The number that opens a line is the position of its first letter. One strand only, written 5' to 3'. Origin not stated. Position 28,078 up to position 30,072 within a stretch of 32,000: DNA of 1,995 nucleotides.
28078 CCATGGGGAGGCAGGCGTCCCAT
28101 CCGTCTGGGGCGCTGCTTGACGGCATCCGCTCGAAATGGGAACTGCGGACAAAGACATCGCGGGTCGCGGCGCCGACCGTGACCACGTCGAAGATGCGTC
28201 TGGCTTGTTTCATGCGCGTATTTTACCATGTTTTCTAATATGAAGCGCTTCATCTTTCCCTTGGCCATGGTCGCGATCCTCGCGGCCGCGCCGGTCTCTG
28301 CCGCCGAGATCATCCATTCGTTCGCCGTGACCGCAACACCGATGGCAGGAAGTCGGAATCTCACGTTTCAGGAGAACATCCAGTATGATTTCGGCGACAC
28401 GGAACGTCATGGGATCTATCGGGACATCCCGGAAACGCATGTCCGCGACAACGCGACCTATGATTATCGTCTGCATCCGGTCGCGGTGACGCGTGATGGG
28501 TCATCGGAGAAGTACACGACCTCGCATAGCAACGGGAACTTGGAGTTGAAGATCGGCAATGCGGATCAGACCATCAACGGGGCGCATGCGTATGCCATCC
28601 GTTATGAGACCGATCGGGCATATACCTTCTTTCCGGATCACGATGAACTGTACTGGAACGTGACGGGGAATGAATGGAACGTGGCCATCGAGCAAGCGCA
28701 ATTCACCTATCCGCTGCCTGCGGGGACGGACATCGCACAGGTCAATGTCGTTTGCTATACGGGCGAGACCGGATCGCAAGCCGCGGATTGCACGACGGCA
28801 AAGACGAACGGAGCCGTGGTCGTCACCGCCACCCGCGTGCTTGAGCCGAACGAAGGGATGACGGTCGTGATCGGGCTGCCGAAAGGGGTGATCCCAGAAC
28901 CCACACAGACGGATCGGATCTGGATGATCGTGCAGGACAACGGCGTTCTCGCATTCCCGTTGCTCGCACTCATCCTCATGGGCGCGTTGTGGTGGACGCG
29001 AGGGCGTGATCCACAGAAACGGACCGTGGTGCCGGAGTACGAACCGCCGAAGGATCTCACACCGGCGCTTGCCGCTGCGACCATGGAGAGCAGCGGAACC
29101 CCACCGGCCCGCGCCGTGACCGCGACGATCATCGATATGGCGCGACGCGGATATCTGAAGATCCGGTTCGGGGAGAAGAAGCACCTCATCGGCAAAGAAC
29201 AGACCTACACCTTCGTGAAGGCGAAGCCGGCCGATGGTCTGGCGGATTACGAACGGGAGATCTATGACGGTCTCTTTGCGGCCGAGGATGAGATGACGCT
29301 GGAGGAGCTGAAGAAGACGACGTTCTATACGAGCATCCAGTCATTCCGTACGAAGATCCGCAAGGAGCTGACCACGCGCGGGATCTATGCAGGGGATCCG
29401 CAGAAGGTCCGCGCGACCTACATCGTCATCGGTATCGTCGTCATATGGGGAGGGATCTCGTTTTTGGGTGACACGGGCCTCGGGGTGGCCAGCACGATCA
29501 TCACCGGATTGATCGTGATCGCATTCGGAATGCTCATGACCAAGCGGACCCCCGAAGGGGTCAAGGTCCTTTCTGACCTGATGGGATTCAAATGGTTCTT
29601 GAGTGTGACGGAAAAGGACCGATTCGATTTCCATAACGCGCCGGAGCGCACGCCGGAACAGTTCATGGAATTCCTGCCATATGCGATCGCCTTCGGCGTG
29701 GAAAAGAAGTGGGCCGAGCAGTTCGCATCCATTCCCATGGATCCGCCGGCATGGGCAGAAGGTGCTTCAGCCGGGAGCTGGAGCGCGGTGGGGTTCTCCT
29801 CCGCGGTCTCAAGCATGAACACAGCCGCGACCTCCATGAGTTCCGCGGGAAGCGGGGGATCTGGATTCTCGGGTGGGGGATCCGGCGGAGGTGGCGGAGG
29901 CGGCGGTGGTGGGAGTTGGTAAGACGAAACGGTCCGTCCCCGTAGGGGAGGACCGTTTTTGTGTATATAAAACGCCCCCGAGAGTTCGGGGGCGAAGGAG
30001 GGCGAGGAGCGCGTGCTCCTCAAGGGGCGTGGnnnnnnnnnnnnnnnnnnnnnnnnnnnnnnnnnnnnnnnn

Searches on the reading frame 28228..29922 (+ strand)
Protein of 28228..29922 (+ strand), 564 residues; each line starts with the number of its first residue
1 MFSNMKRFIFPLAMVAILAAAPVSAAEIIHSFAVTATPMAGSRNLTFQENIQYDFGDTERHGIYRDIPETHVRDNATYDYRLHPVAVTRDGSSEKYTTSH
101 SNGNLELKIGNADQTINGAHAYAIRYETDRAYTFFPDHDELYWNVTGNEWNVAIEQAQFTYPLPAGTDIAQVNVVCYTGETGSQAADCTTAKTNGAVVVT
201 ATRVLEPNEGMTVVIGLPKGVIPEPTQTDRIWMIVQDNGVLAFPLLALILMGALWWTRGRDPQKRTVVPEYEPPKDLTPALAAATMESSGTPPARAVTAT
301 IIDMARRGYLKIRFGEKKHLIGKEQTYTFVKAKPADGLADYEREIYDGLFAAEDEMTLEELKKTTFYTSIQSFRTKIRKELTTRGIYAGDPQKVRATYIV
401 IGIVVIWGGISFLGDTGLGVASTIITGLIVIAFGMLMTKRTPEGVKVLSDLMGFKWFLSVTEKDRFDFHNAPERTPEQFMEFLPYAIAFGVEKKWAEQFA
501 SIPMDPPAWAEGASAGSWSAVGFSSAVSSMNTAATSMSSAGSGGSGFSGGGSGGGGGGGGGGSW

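Call 75: search_protein_families(library=pfam, proteins=[window:28228-29922:+], max_evalue=0.001)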
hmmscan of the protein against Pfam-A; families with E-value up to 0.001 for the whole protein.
window:28228-29922:+ (564 aa): 2 families
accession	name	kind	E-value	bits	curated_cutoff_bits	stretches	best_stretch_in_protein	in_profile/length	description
PF20990.2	DUF2207_C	-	4.6e-44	151.4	33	1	269-499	2-247/247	Predicted membrane protein (DUF2207) C-terminal domain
PF09972.14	DUF2207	-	1.1e-26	94.5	24.4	1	45-215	17-170/172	Predicted membrane protein (DUF2207) N-terminal domain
